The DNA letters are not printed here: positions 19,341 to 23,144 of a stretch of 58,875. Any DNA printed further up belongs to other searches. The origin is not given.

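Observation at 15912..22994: Tandem pair of ~1170-aa paralogous lipoproteins forming their own promoter-to-terminator unit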

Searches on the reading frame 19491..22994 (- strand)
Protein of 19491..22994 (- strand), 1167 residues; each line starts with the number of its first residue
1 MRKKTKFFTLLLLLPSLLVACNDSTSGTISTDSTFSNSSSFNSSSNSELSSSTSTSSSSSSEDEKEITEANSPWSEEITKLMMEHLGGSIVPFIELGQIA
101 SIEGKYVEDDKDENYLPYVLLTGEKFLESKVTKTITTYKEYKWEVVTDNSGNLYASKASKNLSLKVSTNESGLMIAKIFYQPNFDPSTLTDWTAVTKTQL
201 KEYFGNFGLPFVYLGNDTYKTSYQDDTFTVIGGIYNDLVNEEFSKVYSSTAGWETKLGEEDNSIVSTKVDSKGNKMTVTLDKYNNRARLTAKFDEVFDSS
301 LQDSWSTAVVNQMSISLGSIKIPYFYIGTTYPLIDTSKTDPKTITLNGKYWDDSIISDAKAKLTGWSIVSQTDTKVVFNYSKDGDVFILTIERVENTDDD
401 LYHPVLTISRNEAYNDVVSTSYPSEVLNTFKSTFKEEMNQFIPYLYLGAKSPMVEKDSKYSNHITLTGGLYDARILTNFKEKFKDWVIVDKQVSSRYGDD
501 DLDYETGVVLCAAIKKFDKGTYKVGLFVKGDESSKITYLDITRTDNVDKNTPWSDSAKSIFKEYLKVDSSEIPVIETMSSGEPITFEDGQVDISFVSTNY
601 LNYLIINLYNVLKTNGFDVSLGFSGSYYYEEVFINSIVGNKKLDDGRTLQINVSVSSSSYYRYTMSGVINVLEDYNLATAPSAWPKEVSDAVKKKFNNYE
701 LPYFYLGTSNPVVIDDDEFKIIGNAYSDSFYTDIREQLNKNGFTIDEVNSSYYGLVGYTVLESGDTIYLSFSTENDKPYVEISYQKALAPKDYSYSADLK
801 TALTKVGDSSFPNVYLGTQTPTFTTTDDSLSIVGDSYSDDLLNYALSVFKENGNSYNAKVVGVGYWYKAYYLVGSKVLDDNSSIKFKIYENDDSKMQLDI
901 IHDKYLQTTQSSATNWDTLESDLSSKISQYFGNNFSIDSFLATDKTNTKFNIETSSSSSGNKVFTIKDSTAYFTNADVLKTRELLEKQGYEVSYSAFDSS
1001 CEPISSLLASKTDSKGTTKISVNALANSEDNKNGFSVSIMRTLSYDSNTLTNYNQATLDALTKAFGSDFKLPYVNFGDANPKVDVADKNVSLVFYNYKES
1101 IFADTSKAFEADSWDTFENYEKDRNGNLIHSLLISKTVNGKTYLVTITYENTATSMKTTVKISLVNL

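Call 3: search_protein_families(library=pfam, proteins=[window:19491-22994:-], max_evalue=1)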
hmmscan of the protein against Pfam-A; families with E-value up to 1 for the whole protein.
window:19491-22994:- (1167 aa): 4 families
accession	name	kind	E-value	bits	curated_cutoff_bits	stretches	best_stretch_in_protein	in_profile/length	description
PF08977.15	BOFC_N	-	0.058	13.8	25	0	357-378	27-48/51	Bypass of Forespore C, N terminal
PF18210.6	Knl1_RWD_C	-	0.071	13.7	27.8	1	362-403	55-85/151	Knl1 RWD C-terminal domain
PF21910.2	GH85_C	-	0.13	13.2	27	1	1089-1166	3-78/95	GH85 endohexosaminidases, C-terminal domain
PF10394.15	Hat1_N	-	0.78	10.4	22.9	0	766-806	50-90/157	Histone acetyl transferase HAT1 N-terminus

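Call 4: search_protein_families(library=ncbifam, proteins=[window:19491-22994:-], max_evalue=1)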
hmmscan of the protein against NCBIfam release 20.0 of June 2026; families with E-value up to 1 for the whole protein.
window:19491-22994:- (1167 aa): 1 family
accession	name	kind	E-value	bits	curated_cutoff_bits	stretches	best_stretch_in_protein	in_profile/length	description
NF040528.1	SP_0198_lipo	equivalog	0.3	11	100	0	4-61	2-51/144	SP_0198 family lipoprotein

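Call 10: find_homologous_proteins(query=window:19491-22994:-)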
Query window:19491-22994:- (1167 aa): 21 proteins with E <= 0.001 among 8000 candidates.
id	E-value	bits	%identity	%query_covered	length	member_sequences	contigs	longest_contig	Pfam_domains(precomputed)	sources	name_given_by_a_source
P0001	0.0e+0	2534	99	100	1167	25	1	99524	-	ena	-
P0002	4.8e-250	851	39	95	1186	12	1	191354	-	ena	-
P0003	2.9e-171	590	35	95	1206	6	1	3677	-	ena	-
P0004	2.1e-167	577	35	95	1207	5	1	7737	-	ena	-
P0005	1.0e-161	558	32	100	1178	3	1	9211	-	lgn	-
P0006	1.1e-158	548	32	98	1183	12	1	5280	-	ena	-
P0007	2.1e-149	518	32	93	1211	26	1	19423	-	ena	-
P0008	5.8e-125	437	30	93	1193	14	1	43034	-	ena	-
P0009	1.3e-81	293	26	94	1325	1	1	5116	-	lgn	-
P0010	1.9e-47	180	24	50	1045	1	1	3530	-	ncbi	-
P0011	1.1e-44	171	23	82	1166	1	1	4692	-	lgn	-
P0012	4.3e-42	162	25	70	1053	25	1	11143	-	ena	-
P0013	5.1e-40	155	23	65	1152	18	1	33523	-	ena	-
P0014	8.0e-38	148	25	38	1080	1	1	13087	-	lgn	-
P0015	5.8e-36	142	24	58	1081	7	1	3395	-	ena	-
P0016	1.6e-33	134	23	32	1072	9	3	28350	-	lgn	-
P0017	1.8e-29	121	25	25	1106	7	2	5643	-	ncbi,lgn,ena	-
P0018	2.4e-22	97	23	84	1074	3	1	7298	-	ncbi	-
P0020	2.5e-18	84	23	64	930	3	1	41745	-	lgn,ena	-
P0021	7.3e-14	69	22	65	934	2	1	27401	-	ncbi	-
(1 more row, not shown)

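Call 19: find_related_loci(query=window:19491-22994:-, collection=genome_contigs, flank=10000)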
Query window:19491-22994:- (1167 aa) in genome_contigs; peptide patterns used: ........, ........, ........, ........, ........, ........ (x = any residue, [..] = any of these).
38 stretches matched a pattern, but none encodes a relative of the query by tblastn (E <= 1e-3).

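Call 22: find_related_loci(query=A2, collection=genome_contigs, flank=10000)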
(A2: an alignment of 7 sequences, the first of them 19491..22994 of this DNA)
Query A2 (1167 aa) in genome_contigs; peptide patterns used: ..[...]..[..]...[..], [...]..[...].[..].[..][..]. (x = any residue, [..] = any of these).
27 stretches matched a pattern; 8 encode a relative of the query (tblastn E <= 1e-3); 7 distinct loci.
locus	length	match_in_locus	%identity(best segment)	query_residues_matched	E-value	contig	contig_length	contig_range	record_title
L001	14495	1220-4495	33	64-1148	1e-150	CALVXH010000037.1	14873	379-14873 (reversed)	MAG: uncultured Bacilli bacterium isolate BRZ_SL__bin15 genome assembly, contig: BRZ_SL__NODE_6480_length_14873_cov_6.54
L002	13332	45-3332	32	64-1148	1e-143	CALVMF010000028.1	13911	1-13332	MAG: uncultured Bacilli bacterium isolate BRZ_QA__bin59 genome assembly, contig: BRZ_QA__NODE_4762_length_13911_cov_4.74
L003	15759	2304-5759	29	1-1148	4e-139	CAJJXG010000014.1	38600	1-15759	MAG TPA_asm: uncultured Bacillales bacterium isolate ERR321628-bin.40 genome assembly, contig: NODE_579_length_38600_cov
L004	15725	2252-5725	29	1-1148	9e-129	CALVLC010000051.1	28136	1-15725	MAG: uncultured Bacilli bacterium isolate E22__bin81 genome assembly, contig: E22__k127_9071528, whole genome shotgun se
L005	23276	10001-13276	32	64-1148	6e-145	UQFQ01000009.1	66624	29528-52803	uncultured Mollicutes bacterium isolate UMGS238 genome assembly, contig: NODE_205_length_66624_cov_7.446334, whole genom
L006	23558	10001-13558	30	1-1165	8e-144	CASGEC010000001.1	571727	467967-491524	uncultured Firmicutes bacterium isolate SI.A73.metabat-bins.5 genome assembly, contig: SI.A73.metabat-bins.5.fa_k141_275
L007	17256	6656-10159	30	1-1148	1e-132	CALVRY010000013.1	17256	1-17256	MAG: uncultured Bacilli bacterium isolate BRZ_QT__bin77 genome assembly, contig: BRZ_QT__NODE_3871_length_17256_cov_5.35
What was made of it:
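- Tried and rejected: A seven-sequence alignment worked (call 22).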

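Call 33: search_protein_families(library=pfam, proteins=[L005:7757-8980:+, L005:13397-15010:+, L005:15046-16032:+, L005:16036-16911:+, L005:16908-18797:+, L005:18784-21474:+, L005:21699-22256:+, L007:762-3536:+, L007:4017-6323:+], max_evalue=0.0001)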
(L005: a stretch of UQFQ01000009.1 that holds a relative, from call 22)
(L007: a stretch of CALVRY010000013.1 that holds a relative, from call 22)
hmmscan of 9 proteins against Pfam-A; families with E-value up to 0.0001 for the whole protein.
L005:7757-8980:+ (407 aa): 1 family
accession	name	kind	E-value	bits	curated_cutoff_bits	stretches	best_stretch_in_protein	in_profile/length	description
PF00999.27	Na_H_Exchanger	-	1e-44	153.4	26.2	1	14-384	5-372/375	Sodium/hydrogen exchanger, transmembrane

L005:13397-15010:+ (537 aa): 0 families

L005:15046-16032:+ (328 aa): 7 families
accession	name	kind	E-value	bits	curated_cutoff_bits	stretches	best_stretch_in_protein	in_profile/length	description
PF07726.17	AAA_3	-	3.8e-60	201.9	27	1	45-177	2-131/131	ATPase family associated with various cellular activities (AAA)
PF17863.7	AAA_lid_2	-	9.7e-16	57.7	22.7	1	249-319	3-73/74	AAA lid domain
PF20030.5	bpMoxR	-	5.5e-15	55.4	27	1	16-203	5-188/205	MoxR domain in the MoxR-vWA-beta-propeller ternary systems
PF07728.20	AAA_5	-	5.5e-14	52.8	22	1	44-175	1-139/139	AAA domain (dynein-related subfamily)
PF00004.35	AAA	-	5.8e-09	36.9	21.2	1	45-158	1-110/131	ATPase family associated with various cellular activities (AAA)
PF00493.29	MCM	-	2.5e-06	27.2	23.3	1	14-160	29-175/224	MCM P-loop domain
PF01078.27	Mg_chelatase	-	5.6e-05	23.1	20.3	0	23-66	3-46/207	Magnesium chelatase, subunit ChlI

L005:16036-16911:+ (291 aa): 1 family
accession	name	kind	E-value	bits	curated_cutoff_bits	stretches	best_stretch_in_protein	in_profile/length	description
PF01882.25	DUF58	-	2.2e-23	83.1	23.4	1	45-248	1-209/216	Protein of unknown function DUF58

L005:16908-18797:+ (629 aa): 2 families
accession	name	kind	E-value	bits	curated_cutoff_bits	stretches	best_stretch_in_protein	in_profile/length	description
PF13519.12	VWA_2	-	8.1e-11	42.9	27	1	90-192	2-105/107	von Willebrand factor type A domain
PF07584.16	BatA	-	4.4e-09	37.1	25.9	1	1-78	1-77/77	Aerotolerance regulator N-terminal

L005:18784-21474:+ (896 aa): 5 families
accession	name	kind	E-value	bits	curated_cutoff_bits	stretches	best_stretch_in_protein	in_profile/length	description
PF13519.12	VWA_2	-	6.2e-29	101.2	27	2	421-525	1-106/107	von Willebrand factor type A domain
PF00092.34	VWA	-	3.2e-27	96.3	23.8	2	421-584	2-170/174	von Willebrand factor type A domain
PF13768.12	VWA_3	-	6e-23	82.1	27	1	420-574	2-154/155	von Willebrand factor type A domain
PF05762.20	VWA_CoxE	-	5.1e-08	33.1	26.4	1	417-558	55-192/222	VWA domain containing CoxE-like protein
PF07090.17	GATase1_like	-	7.5e-06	26.1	27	0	615-702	165-242/247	Putative glutamine amidotransferase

L005:21699-22256:+ (185 aa): 4 families
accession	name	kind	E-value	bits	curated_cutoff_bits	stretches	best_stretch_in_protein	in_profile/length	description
PF00583.31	Acetyltransf_1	-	2.6e-19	70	20.7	1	60-156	16-116/116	Acetyltransferase (GNAT) family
PF13508.13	Acetyltransf_7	-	1.3e-13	51.6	27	1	77-157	6-83/84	Acetyltransferase (GNAT) domain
PF13673.13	Acetyltransf_10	-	1.5e-13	51.3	23.6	1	72-161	29-112/128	Acetyltransferase (GNAT) domain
PF13420.13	Acetyltransf_4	-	1.9e-10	41.4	24.3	1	72-168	47-146/155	Acetyltransferase (GNAT) domain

L007:762-3536:+ (924 aa): 4 families
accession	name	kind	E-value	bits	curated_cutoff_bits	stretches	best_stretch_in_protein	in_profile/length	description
PF00005.33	ABC_tran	-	1.1e-39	136.6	25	3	461-558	52-136/137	ABC transporter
PF08352.17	oligo_HPY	-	1.2e-25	90.1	27.1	2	104-165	1-63/65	Oligopeptide/dipeptide transporter, C-terminal region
PF13304.12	AAA_21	-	3.8e-10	40.8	27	1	16-88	229-303/304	AAA domain, putative AbiEii toxin, Type IV TA system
PF09954.14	DUF2188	-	8e-10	39.2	22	1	865-918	1-56/62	Uncharacterized protein conserved in bacteria (DUF2188)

L007:4017-6323:+ (768 aa): 0 families
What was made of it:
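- Tried and rejected: Pfam showed MoxR, DUF58 and VWA instead, so I rejected the guess (call 33).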

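Call 39: predict_structure(alignment_id=A1)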
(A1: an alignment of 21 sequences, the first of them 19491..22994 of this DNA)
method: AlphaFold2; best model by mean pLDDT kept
length: 1167 residues; sequences in the alignment: 21
mean_pLDDT: 82.2   pTM: 0.47
mean pLDDT of the five models: 82.2, 81.6, 80.4, 79.9, 79.8
residues with pLDDT >= 90: 446; 70-90: 568; 50-70: 72; < 50: 81
segments of 3 or more residues with pLDDT < 50: 1-63, 495-504, 865-868, 1124-1126
pLDDT, mean of each block of 10 residues (from residue 1): 27 29 24 24 25 29 67 89 88 82 87 88 83 86 84 87 89 90 84 91 89 88 91 90 92 85 89 93 92 91 90 82 91 86 88 92 91 92 86 82 92 78 91 92 89 83 87 92 93 56 62 92 90 79 82 88 89 85 81 82 91 94 71 88 91 81 83 87 91 87 91 85 90 91 84 81 85 88 81 86 81 88 90 88 88 78 59 86 88 90 76 84 87 84 69 71 86 82 92 81 82 87 72 81 75 89 87 87 87 89 92 90 62 89 91 85 81
secondary structure, 60 per line:
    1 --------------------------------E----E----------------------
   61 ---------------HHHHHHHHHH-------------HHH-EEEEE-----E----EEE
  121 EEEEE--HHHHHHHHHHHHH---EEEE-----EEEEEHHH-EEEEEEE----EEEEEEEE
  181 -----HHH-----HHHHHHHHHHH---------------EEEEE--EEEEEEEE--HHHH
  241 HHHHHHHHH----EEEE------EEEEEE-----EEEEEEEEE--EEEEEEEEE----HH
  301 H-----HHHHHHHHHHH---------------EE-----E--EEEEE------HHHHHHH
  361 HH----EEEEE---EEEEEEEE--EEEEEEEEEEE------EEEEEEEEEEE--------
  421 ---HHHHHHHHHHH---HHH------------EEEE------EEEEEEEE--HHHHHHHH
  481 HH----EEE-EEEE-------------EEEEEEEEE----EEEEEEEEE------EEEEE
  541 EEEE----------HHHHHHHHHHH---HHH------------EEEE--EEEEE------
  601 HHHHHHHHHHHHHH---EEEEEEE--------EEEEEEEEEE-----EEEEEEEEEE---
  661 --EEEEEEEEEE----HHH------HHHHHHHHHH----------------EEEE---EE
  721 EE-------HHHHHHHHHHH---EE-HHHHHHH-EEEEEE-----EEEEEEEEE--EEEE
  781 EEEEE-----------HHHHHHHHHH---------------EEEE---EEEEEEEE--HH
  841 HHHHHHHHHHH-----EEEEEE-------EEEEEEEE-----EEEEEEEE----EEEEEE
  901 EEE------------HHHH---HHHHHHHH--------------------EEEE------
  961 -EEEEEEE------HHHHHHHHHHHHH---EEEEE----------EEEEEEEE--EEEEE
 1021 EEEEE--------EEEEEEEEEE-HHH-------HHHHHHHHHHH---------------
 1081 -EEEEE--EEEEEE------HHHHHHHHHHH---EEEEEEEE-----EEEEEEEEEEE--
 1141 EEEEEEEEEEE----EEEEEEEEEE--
elements in order (helices of 4 or more, strands of 3 or more residues): H76-85 E103-107 E118-125 H128-140 E144-147 E153-157 E162-168 E173-180 H194-204 E220-224 E227-234 H237-249 E254-257 E264-269 E275-283 E286-294 H307-317 E343-347 H354-362 E367-371 E375-382 E385-395 E402-412 H424-434 E453-456 E463-470 H473-482 E487-489 E491-494 E508-516 E521-529 E536-544 H555-565 E584-587 E590-594 H601-614 E618-624 E633-642 E648-657 E663-672 H686-695 E712-715 E719-722 H730-740 H747-753 E755-760 E766-774 E777-785 H797-806 E822-825 E829-836 H839-851 E857-862 E870-877 E883-890 E895-903 H916-919 H923-930 E951-954 E962-968 H975-987 E991-995 E1006-1013 E1016-1025 E1034-1043 H1055-1065 E1082-1086 E1089-1094 H1101-1111 E1115-1122 E1128-1138 E1141-1151 E1156-1165
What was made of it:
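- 19491..22994 (-): Gene A, 1167-aa lipoprotein precursor. AF2 full-length model has mean pLDDT 82 (call 39).
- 22800..22931 (-): Ser/Thr-rich disordered tether of A (aa 22-65). pLDDT is 24-29 over residues 1-60, and residues 1-63 are reported as below 50 (call 39).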

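Call 43: find_encoding_contigs(protein=P0002, flank=10000, max_places=4)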
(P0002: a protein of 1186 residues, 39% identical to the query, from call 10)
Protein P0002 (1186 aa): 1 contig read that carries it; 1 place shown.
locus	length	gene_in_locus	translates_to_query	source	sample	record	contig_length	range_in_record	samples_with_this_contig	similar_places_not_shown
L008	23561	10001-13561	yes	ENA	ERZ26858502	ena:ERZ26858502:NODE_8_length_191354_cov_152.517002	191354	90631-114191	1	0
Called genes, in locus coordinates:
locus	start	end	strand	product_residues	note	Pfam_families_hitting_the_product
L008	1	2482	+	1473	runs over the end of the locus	PF02811:PHP, PF00929:RNase_T, PF02811:PHP (weak), PF07733:DNA_pol3_alpha, PF17657:DNA_pol3_finger, PF14579:HHH_6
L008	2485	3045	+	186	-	-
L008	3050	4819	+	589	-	PF08439:Peptidase_M3_N, PF01432:Peptidase_M3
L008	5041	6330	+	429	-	-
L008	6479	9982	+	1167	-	-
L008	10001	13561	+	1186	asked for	-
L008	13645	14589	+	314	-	PF00892:EamA (weak), PF06800:Sugar_transport, PF07857:TMEM144 (weak)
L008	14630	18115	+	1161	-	PF09586:YfhO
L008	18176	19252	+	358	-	PF03462:PCRF, PF00472:RF-1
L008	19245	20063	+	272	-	PF07669:Eco57I, PF05175:MTS, PF06325:PrmA, PF13649:Methyltransf_25 (weak), PF13847:Methyltransf_31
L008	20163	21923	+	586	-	PF05496:RuvB_N (faint), PF13191:AAA_16 (faint), PF13177:DNA_pol3_delta2, PF13401:AAA_22, PF00004:AAA, PF07728:AAA_5 (weak), PF22608:DNAX_ATPase_lid, PF12169:DNA_pol3_gamma3 (weak)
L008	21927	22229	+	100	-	PF02575:YbaB_DNA_bd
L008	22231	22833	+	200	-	PF21176:RecR_HhH, PF13662:Toprim_4, PF21175:RecR_C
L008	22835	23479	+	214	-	PF02223:Thymidylate_kin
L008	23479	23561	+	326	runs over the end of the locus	PF13177:DNA_pol3_delta2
